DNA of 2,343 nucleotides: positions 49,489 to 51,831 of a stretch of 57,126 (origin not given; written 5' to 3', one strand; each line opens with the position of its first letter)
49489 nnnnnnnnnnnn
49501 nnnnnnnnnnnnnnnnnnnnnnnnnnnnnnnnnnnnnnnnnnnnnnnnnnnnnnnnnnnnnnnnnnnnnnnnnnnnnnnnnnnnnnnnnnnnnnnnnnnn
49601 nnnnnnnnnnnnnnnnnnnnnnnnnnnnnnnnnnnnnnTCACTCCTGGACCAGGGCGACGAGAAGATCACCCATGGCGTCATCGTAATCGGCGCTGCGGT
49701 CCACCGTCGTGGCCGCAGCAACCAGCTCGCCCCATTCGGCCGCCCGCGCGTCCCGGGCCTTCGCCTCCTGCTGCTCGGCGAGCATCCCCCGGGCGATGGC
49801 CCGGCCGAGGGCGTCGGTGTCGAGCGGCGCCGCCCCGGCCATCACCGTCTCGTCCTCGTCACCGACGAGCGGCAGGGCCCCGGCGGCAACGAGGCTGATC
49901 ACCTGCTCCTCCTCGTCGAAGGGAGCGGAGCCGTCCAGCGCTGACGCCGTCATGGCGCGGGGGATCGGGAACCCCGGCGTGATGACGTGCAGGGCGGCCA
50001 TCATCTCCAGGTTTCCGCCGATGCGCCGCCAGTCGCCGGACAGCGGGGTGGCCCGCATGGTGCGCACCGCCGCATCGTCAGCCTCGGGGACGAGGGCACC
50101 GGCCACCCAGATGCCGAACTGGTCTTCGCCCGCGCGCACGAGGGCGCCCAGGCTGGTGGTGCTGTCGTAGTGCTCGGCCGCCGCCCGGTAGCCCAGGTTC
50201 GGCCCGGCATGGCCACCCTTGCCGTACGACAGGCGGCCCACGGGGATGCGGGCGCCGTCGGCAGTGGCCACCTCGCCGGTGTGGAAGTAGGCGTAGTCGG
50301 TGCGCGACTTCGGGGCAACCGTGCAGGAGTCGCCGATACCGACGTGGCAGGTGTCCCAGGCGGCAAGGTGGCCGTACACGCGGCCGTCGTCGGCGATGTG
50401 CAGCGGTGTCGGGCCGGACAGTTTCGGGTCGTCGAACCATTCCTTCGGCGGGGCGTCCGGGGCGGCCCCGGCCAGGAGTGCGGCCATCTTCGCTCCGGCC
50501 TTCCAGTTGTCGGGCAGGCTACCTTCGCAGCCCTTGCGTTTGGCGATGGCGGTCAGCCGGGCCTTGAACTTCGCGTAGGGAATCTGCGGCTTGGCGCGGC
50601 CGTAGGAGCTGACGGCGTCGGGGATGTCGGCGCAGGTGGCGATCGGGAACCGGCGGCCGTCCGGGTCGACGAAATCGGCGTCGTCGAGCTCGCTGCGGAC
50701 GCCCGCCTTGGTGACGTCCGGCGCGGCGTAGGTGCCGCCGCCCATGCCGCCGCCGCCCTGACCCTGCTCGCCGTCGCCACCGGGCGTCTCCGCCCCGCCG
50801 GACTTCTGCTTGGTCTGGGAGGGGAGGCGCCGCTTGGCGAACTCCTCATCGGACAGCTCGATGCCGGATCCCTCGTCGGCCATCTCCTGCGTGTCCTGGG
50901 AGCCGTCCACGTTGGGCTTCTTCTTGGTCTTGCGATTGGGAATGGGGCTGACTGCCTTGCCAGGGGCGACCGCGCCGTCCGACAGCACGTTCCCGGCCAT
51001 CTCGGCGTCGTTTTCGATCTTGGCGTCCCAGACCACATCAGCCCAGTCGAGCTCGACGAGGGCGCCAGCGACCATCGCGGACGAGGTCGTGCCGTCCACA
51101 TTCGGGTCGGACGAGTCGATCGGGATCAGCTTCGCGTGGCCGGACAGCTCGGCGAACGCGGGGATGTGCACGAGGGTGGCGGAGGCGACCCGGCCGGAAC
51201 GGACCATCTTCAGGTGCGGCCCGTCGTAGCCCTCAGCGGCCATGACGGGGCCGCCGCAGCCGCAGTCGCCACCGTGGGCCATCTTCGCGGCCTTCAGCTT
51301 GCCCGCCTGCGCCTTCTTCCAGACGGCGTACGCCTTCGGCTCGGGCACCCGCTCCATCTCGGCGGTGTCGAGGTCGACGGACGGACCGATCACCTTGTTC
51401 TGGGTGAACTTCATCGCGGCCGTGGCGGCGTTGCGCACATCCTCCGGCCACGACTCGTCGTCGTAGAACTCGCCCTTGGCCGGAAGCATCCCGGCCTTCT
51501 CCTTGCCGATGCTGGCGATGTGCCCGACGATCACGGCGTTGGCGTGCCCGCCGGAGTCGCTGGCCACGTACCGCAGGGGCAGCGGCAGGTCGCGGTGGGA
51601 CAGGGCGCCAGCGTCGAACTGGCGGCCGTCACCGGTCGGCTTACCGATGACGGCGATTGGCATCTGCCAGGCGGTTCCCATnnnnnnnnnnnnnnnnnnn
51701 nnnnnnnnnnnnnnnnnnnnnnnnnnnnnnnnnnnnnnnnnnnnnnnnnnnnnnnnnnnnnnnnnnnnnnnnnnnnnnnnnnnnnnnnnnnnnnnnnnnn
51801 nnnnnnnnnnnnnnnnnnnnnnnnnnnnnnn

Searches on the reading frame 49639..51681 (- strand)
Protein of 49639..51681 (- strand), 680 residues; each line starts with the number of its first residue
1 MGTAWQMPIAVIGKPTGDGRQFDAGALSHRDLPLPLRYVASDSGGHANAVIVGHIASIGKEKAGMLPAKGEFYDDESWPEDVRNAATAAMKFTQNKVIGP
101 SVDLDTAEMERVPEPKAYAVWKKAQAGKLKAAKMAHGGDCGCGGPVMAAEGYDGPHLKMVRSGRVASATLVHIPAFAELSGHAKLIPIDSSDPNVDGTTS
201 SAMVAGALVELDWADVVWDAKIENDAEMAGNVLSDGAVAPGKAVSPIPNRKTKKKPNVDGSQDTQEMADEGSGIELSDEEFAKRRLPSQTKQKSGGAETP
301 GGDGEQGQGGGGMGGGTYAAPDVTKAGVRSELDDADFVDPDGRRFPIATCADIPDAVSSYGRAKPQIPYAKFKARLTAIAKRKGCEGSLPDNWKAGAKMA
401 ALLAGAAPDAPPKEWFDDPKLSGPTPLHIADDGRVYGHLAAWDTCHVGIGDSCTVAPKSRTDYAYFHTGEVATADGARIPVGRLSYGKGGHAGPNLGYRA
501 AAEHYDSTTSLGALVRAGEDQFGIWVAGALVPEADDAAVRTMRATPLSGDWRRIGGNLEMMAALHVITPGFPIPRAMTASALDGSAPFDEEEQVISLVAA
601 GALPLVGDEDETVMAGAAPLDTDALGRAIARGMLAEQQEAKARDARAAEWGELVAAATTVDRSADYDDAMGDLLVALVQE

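Call 11: search_protein_families(library=phrogs, proteins=[window:49639-51681:-], max_evalue=0.001)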
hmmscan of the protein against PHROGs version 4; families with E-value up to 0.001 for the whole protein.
window:49639-51681:- (680 aa): 5 families
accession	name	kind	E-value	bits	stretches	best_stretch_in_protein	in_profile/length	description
phrog_859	-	head and packaging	4.6e-99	334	1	3-664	379-791/807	portal protein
phrog_21470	-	unknown function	6.5e-93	313.2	2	400-661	208-463/500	-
phrog_18402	-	head and packaging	1.7e-55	189.9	1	411-664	17-262/861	head maturation protease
phrog_29860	-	head and packaging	1.6e-47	163.5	1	416-580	21-184/405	virion structural protein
phrog_21406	-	unknown function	6.4e-30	104.5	1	417-649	617-836/1668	-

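Call 13: find_encoding_contigs(protein=window:49639-51681:-, flank=10000, max_places=6)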
Protein window:49639-51681:- (680 aa): 1 contig read that carries it; 1 place shown.
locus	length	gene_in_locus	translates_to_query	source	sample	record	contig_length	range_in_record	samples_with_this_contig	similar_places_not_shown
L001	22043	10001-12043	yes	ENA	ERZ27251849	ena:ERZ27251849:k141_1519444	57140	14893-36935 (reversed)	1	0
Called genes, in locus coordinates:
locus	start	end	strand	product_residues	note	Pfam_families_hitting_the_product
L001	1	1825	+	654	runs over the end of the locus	-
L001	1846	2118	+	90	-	-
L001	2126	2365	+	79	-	-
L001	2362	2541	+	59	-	-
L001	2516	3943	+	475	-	PF04233:Phage_Mu_F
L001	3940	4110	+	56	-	-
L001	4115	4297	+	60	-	-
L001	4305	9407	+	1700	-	PF00293:NUDIX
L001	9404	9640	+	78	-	-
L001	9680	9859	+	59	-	-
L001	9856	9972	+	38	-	-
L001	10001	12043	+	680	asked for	-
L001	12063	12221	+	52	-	-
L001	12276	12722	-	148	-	-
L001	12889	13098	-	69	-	-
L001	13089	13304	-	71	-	-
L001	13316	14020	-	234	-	PF08837:DUF1810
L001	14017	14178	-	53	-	-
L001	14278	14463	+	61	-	-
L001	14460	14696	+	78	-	-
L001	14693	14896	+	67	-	-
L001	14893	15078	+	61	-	-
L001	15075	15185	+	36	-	-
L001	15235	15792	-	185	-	PF13489:Methyltransf_23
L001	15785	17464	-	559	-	PF00535:Glycos_transf_2 (faint), PF13641:Glyco_tranf_2_3 (faint)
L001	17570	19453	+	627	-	-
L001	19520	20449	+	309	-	-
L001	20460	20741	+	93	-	-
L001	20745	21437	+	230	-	-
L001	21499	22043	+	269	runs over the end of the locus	-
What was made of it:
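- Checked: The window is therefore a circular permutation of a 56,999-bp assembly (ENA contig k141_1519444, call 13).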

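Call 14: search_protein_families(library=pfam, proteins=[window:49639-51681:-], max_evalue=0.1)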
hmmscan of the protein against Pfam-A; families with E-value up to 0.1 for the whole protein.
window:49639-51681:- (680 aa): 0 families

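Call 17: find_homologous_proteins(query=L001:4305-9404:+, max_evalue=0.001)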
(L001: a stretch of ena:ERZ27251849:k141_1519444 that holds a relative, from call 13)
Query L001:4305-9404:+ (1700 aa): 136 proteins with E <= 0.001 among 8000 candidates; the best 120 are listed.
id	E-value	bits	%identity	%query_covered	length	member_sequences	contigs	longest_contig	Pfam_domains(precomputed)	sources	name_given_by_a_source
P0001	0.0e+0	2597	71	77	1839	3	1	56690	PF00293.35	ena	-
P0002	0.0e+0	2572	76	17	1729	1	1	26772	PF00293.35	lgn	-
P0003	0.0e+0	2562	70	100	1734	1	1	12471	PF00293.35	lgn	-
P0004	0.0e+0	2542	70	72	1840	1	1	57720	PF00293.35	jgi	jgi:8-oxo-dGTP pyrophosphatase MutT (NUDIX family)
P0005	0.0e+0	2538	68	83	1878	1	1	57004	PF00293.35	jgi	jgi:8-oxo-dGTP pyrophosphatase MutT (NUDIX family)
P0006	0.0e+0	2516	61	77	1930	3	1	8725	PF00293.35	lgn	-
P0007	0.0e+0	2514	68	71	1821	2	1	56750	PF00293.35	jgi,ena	jgi:8-oxo-dGTP pyrophosphatase MutT (NUDIX family)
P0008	0.0e+0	2495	68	100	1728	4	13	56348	PF00293.35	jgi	jgi:8-oxo-dGTP pyrophosphatase MutT (NUDIX family)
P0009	0.0e+0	2484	68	78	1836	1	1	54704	PF00293.35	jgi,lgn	jgi:8-oxo-dGTP pyrophosphatase MutT (NUDIX family)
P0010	0.0e+0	2432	67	72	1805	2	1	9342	PF00293.35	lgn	-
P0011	0.0e+0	2416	67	100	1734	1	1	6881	PF00293.35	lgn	-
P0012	0.0e+0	2352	68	72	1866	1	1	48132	PF00293.35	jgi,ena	-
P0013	0.0e+0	2339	65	72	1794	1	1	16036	PF00293.35,PF14815.13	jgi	jgi:8-oxo-dGTP pyrophosphatase MutT (NUDIX family)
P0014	0.0e+0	2316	67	72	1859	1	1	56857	PF00293.35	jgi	-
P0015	0.0e+0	2296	64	71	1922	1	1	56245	PF00293.35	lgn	-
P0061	3.0e-98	348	47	26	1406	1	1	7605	PF03496.21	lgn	-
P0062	2.2e-93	332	44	27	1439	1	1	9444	PF03496.21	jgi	jgi:hypothetical protein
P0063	3.3e-93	331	43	28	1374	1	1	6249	PF03496.21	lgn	-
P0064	1.2e-88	316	51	20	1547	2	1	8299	PF03496.21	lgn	-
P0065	3.0e-85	305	45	23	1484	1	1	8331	PF03496.21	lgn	-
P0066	1.3e-83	300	39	34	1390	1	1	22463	PF03496.21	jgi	jgi:hypothetical protein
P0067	1.7e-81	293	43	29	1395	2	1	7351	PF03496.21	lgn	-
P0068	2.2e-78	282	49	16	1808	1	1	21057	PF20411.4,PF03496.21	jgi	jgi:hypothetical protein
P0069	1.2e-77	280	51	17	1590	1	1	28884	PF03496.21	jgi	jgi:hypothetical protein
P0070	6.5e-77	277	53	14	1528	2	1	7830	PF03496.21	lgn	-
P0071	7.4e-77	277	53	15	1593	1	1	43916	PF03496.21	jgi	-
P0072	9.6e-77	277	54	15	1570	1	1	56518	PF03496.21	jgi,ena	-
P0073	2.5e-76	276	54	16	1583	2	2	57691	PF20411.4,PF03496.21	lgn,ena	-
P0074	7.6e-73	264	47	16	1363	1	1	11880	PF03496.21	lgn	-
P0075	1.4e-72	263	50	16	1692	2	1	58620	PF03496.21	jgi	jgi:hypothetical protein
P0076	2.7e-71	259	49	17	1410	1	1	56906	PF03496.21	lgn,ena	-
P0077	9.7e-71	257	37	29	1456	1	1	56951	PF03496.21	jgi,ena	-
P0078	1.1e-70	257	53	14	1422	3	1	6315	PF03496.21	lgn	-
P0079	2.4e-70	256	49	17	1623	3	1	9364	PF03496.21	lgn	-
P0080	2.9e-70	255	48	17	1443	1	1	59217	PF03496.21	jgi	jgi:hypothetical protein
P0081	2.1e-69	253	52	15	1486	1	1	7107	PF03496.21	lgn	-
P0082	4.5e-69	251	49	15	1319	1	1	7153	PF03496.21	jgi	jgi:hypothetical protein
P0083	6.5e-69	251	49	15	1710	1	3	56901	PF03496.21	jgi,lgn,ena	-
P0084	7.7e-69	251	49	16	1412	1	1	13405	PF03496.21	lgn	-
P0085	1.4e-68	250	51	15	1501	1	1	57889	PF03496.21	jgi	jgi:hypothetical protein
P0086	1.6e-67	246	50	15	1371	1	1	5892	PF03496.21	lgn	-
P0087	1.7e-67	246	56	13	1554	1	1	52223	PF03496.21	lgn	-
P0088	1.9e-67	246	46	17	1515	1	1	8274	PF03496.21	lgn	-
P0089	4.9e-67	245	47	16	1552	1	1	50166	PF03496.21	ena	-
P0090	1.5e-66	243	51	14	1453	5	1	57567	PF03496.21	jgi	jgi:ADP-ribosyltransferase exoenzyme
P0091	2.5e-66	242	51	14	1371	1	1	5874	PF03496.21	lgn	-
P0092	2.6e-66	242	47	16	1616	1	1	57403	PF03496.21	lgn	-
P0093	3.5e-66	242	38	6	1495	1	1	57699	PF03496.21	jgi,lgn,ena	-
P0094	4.6e-66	242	49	17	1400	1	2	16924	PF03496.21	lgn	-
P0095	4.9e-66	241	46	16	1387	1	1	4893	PF03496.21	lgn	-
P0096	6.7e-66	241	48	16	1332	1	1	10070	PF03496.21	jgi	jgi:hypothetical protein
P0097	1.8e-65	240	49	16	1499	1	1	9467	PF03496.21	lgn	-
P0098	2.1e-65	239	43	19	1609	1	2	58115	PF03496.21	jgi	jgi:hypothetical protein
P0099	2.4e-65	239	36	33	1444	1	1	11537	PF03496.21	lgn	-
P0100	4.2e-65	238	46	17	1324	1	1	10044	PF03496.21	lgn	-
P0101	5.5e-65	238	49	14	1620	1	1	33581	PF03496.21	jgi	jgi:hypothetical protein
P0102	9.7e-65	237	52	13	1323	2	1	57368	PF03496.21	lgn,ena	-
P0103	1.3e-64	237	45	19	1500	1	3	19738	PF03496.21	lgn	-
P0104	1.6e-64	236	39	28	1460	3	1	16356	PF03496.21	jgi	-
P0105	3.4e-64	235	48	16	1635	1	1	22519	PF03496.21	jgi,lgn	jgi:hypothetical protein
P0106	5.1e-64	235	38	27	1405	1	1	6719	PF03496.21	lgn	-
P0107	6.0e-64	235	51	15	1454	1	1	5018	PF03496.21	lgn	-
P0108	6.8e-64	234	52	15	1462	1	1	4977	PF03496.21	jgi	jgi:hypothetical protein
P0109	8.1e-64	234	50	13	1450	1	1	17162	PF03496.21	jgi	jgi:hypothetical protein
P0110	8.5e-64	234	49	15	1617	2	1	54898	PF03496.21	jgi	-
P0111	1.1e-63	234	38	27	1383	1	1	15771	PF03496.21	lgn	-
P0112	1.3e-62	230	38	23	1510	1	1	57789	PF03496.21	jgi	jgi:ADP-ribosyltransferase exoenzyme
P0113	2.0e-62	230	45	17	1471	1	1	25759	PF03496.21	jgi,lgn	jgi:hypothetical protein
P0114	4.1e-62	228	46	16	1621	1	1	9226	PF03496.21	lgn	-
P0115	5.8e-62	228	48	15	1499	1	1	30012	PF03496.21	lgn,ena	-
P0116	8.9e-62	227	50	17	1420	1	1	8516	PF03496.21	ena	-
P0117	3.3e-61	225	46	16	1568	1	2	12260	PF03496.21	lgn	-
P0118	7.4e-61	224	45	17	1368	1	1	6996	PF03496.21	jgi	jgi:ADP-ribosyltransferase exoenzyme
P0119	1.4e-60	223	39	26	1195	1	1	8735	PF03496.21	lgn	-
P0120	2.1e-60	223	46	16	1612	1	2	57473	PF03496.21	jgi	jgi:hypothetical protein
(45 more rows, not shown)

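Call 39: search_protein_families(library=pfam, alignment_id=A2, max_evalue=1)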
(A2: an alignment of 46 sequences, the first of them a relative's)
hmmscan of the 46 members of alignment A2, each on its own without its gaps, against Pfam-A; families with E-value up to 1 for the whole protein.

A. member 1, L001:8766-9404:+ (213 aa): 2 families
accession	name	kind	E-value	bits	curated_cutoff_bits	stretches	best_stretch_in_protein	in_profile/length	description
PF00644.27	PARP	-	0.0035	17.3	26.7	1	94-155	82-148/199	Poly(ADP-ribose) polymerase catalytic domain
PF18760.7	ART-PolyVal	-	0.012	16.8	31.2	1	92-178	29-115/140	ADP-Ribosyltransferase in polyvalent proteins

B. families by the number of members that match (of 46 scanned): 23 families
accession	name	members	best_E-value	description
PF18760.7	ART-PolyVal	7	0.0005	ADP-Ribosyltransferase in polyvalent proteins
PF00644.27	PARP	4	0.0035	Poly(ADP-ribose) polymerase catalytic domain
PF02037.33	SAP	2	0.01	SAP domain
PF13151.12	DUF3990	2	0.073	Protein of unknown function (DUF3990)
PF00293.34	NUDIX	1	1.6e-10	NUDIX domain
PF07498.18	Rho_N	1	0.00078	Rho termination factor, N-terminal domain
PF24409.1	wHTH-PRTase_assc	1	0.0057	wHTH-PRTase associated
PF17785.7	PUA_3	1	0.019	PUA-like domain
PF12949.13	HeH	1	0.027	HeH/LEM domain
PF06911.18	Senescence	1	0.05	Senescence domain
PF14041.11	Lipoprotein_21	1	0.067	LppP/LprE lipoprotein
PF07490.16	Tir_receptor_N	1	0.068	Translocated intimin receptor (Tir) N-terminus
PF23976.1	DUF7302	1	0.081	Family of unknown function (DUF7302)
PF11730.13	DUF3297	1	0.12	Protein of unknown function (DUF3297)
PF17164.10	DUF5122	1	0.12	Domain of unknown function (DUF5122) beta-propeller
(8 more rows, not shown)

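Call 48: search_protein_families(library=ncbifam, proteins=[L001:4305-9404:+], max_evalue=0.1)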
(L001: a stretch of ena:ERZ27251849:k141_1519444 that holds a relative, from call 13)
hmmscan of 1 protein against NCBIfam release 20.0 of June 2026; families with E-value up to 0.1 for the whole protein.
L001:4305-9404:+ (1700 aa): 10 families
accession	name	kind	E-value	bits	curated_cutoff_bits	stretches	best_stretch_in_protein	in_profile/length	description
NF006530.0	PRK08999.1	equivalog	4.3e-06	26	245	1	1294-1345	17-68/315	Nudix family hydrolase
NF008044.0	PRK10776.1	equivalog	0.00013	21.9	148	1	1296-1343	17-64/130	8-oxo-dGTP diphosphatase MutT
NF007834.0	PRK10546.1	equivalog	0.0002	21.2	156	1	1296-1343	16-63/135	pyrimidine (deoxy)nucleoside triphosphate diphosphatase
NF041652.1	Nud_hyd_Dein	equivalog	0.0012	19.1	200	1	1307-1408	40-136/152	Nudix hydrolase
TIGR00586.1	mutt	equivalog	0.0018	18.3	97.9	1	1309-1345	31-67/129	8-oxo-dGTP diphosphatase MutT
NF003786.0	PRK05379.1-2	equivalog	0.0055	15.9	397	1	1299-1401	233-337/354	bifunctional nicotinamide-nucleotide adenylyltransferase/Nudix hydroxylase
NF003790.0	PRK05379.2-2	equivalog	0.0089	15.1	403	1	1296-1398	229-331/354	bifunctional nicotinamide mononucleotide adenylyltransferase/ADP-ribose pyrophosphatase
NF001938.0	PRK00714.1-5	equivalog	0.024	14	116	1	1305-1341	40-76/172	RNA pyrophosphohydrolase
NF006961.0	PRK09438.1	equivalog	0.032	13.7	103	1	1295-1349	20-71/151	dihydroneopterin triphosphate diphosphatase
NF001935.0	PRK00714.1-2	equivalog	0.081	12.4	259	0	1311-1342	32-63/183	RNA pyrophosphohydrolase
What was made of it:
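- NCBIfam gives faint RppH-type matches (call 48).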

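Call 52: search_protein_families(library=pfam, proteins=[P0072, P0076, P0083, P0090, P0061, P0068], max_evalue=0.01)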
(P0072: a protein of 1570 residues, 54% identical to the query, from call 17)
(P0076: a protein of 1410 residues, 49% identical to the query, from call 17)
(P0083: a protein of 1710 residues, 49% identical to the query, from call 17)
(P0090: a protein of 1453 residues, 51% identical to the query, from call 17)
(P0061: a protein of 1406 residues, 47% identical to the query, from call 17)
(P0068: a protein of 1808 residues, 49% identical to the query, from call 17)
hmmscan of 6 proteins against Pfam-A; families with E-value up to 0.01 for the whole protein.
P0072 (1570 aa): 1 family
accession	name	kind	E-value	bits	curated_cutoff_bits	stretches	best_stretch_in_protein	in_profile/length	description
PF03496.20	ADPrib_exo_Tox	-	1.7e-15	57.3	23.4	1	1407-1555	14-178/196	ADP-ribosyltransferase exoenzyme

P0076 (1410 aa): 2 families
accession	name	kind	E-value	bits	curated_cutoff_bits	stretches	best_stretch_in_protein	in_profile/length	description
PF03496.20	ADPrib_exo_Tox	-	9e-15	55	23.4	1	1236-1382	15-173/196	ADP-ribosyltransferase exoenzyme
PF19645.4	DUF6148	-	0.0058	17.1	27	0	848-905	7-65/74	Family of unknown function (DUF6148)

P0083 (1710 aa): 3 families
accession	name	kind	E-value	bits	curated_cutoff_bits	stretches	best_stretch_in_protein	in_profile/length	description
PF03496.20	ADPrib_exo_Tox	-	3.7e-16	59.5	23.4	1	1542-1694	14-178/196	ADP-ribosyltransferase exoenzyme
PF01129.24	ART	-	0.00022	21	22.3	1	1544-1699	56-210/222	NAD:arginine ADP-ribosyltransferase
PF20057.4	DUF6456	-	0.0058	17.2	26.3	1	794-869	19-88/136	Domain of unknown function (DUF6456)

P0090 (1453 aa): 2 families
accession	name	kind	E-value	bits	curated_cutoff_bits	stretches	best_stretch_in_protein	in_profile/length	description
PF03496.20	ADPrib_exo_Tox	-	2e-17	63.6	23.4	1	1271-1427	12-176/196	ADP-ribosyltransferase exoenzyme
PF09675.16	Chlamy_scaf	-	0.0029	18.2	25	0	573-623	77-123/134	Chlamydia-phage Chp2 scaffold (Chlamy_scaf)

P0061 (1406 aa): 1 family
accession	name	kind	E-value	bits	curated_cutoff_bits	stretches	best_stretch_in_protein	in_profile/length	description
PF03496.20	ADPrib_exo_Tox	-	1.9e-18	67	23.4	1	1241-1392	9-178/196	ADP-ribosyltransferase exoenzyme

P0068 (1808 aa): 2 families
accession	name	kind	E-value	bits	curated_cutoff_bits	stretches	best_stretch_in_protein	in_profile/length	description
PF03496.20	ADPrib_exo_Tox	-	8.8e-22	77.8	23.4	1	1644-1802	6-187/196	ADP-ribosyltransferase exoenzyme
PF20411.3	DUF6697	-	0.0061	16.9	23.9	0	304-379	39-113/177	Domain of unknown function (DUF6697)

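Call 53: find_encoding_contigs(protein=P0072, flank=8000, max_places=2)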
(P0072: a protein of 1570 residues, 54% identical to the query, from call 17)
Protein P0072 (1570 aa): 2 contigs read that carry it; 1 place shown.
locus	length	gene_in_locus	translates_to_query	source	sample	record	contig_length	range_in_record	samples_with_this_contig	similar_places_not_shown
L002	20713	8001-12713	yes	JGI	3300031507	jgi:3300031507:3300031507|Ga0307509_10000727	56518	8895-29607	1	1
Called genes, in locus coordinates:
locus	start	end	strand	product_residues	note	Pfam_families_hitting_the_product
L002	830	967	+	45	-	-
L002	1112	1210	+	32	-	-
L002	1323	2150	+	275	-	-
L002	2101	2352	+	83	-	-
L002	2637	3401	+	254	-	-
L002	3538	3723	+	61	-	-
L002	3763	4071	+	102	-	-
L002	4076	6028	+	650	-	-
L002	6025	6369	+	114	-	-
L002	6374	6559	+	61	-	-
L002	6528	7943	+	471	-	PF04233:Phage_Mu_F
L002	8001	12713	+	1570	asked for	PF03496:ADPrib_exo_Tox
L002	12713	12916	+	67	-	-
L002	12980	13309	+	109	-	-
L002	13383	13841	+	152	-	-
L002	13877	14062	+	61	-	-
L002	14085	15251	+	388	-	PF03747:ADP_ribosyl_GH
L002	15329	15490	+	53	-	-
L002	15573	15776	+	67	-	-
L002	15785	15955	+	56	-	-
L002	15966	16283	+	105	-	-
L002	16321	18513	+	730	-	-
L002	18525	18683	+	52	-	-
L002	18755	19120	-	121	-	-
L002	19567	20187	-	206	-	PF13489:Methyltransf_23 (weak), PF08242:Methyltransf_12 (faint)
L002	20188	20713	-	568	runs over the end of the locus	PF00535:Glycos_transf_2 (faint), PF13641:Glyco_tranf_2_3 (faint)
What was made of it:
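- Closest known: T4 Alt and MuF-fused Alt/VIP2-type ARTs. Same: Sister phages at the same locus do carry a VIP2/Alt-type ART (PF03496, calls 52, 53).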

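Call 66: search_protein_families(library=padloc, proteins=[L001:4305-9404:+, L002:14085-15248:+], max_evalue=0.01)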
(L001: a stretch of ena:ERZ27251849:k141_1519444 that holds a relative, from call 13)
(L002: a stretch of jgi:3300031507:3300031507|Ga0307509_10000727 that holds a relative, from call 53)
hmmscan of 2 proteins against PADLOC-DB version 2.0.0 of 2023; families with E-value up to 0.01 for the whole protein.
L001:4305-9404:+ (1700 aa): 1 family
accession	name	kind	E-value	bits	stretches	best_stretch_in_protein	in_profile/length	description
PDLC04899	PDC-S07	-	1.1e-08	32.8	1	1294-1402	17-115/135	-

L002:14085-15248:+ (388 aa): 1 family
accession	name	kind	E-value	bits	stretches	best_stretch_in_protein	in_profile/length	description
PDLC01937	CARF7--CARF_RelE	-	0.003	14.5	1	270-317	99-146/344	-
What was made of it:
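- Tried and rejected: PADLOC gave only a generic Nudix match, PDC-S07 (call 66).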

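Call 75: search_dna_similar(query=L001:8766-9404:+, collection=phages, mode=protein, max_evalue=0.01, max_rows=15)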
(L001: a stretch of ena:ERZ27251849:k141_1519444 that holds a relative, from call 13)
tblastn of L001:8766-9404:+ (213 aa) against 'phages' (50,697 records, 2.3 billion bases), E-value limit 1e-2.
No match.
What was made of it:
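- Tried and rejected: The ART domain alone found nothing at E <= 0.01 (call 75).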
